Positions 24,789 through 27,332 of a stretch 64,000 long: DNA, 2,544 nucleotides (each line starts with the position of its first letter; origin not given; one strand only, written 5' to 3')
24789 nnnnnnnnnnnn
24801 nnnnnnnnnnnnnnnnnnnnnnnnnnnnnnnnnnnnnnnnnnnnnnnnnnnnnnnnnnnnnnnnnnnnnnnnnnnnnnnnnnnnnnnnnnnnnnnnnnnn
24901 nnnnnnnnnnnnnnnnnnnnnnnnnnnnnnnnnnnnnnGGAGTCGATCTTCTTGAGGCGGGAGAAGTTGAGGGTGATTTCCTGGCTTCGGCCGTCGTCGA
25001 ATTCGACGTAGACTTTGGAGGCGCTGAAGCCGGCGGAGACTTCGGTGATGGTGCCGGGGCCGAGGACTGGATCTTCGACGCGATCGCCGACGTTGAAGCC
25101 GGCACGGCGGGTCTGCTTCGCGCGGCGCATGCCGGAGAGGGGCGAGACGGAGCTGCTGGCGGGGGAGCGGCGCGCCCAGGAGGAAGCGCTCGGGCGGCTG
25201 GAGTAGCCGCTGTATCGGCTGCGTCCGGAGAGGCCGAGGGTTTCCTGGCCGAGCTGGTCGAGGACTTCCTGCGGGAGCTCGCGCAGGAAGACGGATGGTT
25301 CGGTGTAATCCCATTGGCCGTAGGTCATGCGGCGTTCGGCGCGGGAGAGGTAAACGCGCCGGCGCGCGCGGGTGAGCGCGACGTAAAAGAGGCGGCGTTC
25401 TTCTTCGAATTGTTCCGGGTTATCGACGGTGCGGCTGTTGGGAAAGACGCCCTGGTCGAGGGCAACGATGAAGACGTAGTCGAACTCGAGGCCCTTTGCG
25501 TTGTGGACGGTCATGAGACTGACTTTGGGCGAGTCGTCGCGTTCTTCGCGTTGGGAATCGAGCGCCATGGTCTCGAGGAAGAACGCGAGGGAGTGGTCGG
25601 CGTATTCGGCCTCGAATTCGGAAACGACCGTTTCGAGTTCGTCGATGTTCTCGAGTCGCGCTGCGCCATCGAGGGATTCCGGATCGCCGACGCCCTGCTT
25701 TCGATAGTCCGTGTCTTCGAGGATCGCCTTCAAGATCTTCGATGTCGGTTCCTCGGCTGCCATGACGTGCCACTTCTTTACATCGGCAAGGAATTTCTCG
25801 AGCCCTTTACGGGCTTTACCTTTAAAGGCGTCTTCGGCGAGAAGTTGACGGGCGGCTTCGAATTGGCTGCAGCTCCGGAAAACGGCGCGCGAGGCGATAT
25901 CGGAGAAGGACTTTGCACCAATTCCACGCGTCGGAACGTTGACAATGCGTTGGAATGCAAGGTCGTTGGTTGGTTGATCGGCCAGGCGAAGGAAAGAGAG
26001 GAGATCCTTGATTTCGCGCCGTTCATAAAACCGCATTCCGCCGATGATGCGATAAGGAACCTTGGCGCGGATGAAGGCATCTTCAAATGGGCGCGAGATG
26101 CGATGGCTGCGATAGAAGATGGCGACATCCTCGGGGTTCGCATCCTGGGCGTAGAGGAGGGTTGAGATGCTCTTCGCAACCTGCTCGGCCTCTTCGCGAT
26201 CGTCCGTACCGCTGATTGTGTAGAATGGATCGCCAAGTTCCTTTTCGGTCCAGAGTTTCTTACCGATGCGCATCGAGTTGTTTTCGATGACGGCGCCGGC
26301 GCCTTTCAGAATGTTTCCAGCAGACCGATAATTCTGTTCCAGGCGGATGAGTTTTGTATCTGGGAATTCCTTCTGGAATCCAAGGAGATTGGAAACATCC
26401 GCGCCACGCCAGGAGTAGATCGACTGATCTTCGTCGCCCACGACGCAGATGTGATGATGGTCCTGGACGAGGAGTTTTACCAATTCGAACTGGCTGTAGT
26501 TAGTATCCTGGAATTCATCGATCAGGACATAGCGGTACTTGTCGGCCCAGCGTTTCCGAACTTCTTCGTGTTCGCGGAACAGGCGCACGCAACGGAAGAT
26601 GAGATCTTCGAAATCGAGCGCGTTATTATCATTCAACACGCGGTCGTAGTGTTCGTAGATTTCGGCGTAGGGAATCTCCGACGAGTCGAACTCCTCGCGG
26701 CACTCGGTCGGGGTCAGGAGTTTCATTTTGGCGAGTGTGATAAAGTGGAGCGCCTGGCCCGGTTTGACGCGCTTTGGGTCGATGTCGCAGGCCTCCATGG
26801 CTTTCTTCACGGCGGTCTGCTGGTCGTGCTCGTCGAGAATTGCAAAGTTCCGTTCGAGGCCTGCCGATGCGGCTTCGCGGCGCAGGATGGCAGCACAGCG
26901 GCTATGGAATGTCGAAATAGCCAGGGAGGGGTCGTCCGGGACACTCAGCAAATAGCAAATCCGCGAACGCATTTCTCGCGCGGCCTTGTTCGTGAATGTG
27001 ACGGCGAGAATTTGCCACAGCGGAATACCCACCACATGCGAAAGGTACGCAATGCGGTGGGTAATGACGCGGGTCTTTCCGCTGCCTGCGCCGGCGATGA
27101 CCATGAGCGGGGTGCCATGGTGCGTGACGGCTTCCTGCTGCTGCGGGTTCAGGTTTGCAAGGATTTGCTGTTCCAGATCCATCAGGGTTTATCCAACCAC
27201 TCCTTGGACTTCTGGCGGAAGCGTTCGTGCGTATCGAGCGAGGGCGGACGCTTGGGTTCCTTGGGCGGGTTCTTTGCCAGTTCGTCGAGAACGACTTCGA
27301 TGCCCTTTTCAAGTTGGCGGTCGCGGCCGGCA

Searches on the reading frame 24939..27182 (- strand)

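Call 28: search_protein_families(library=pfam, proteins=[window:24939-27182:-])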
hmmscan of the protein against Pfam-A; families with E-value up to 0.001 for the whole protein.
window:24939-27182:- (748 aa): 6 families
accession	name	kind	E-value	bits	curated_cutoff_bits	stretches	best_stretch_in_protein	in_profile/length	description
PF00580.27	UvrD-helicase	-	1.5e-88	297.5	23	1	11-274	1-271/271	UvrD/REP helicase N-terminal domain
PF13361.12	UvrD_C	-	1.9e-70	238.5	25.6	1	279-616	1-349/350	UvrD-like helicase C-terminal domain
PF13245.12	AAA_19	-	7.1e-25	88.2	25.1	1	15-257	1-132/134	AAA domain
PF13538.12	UvrD_C_2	-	7.4e-13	48.6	27.4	1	555-612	3-51/52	UvrD-like helicase C-terminal domain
PF01443.25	Viral_helicase1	-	4.6e-09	36.9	21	1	516-611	139-225/228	Viral superfamily 1 RNA helicase core domain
PF13604.12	AAA_30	-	2.1e-06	28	27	0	11-74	2-65/191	AAA domain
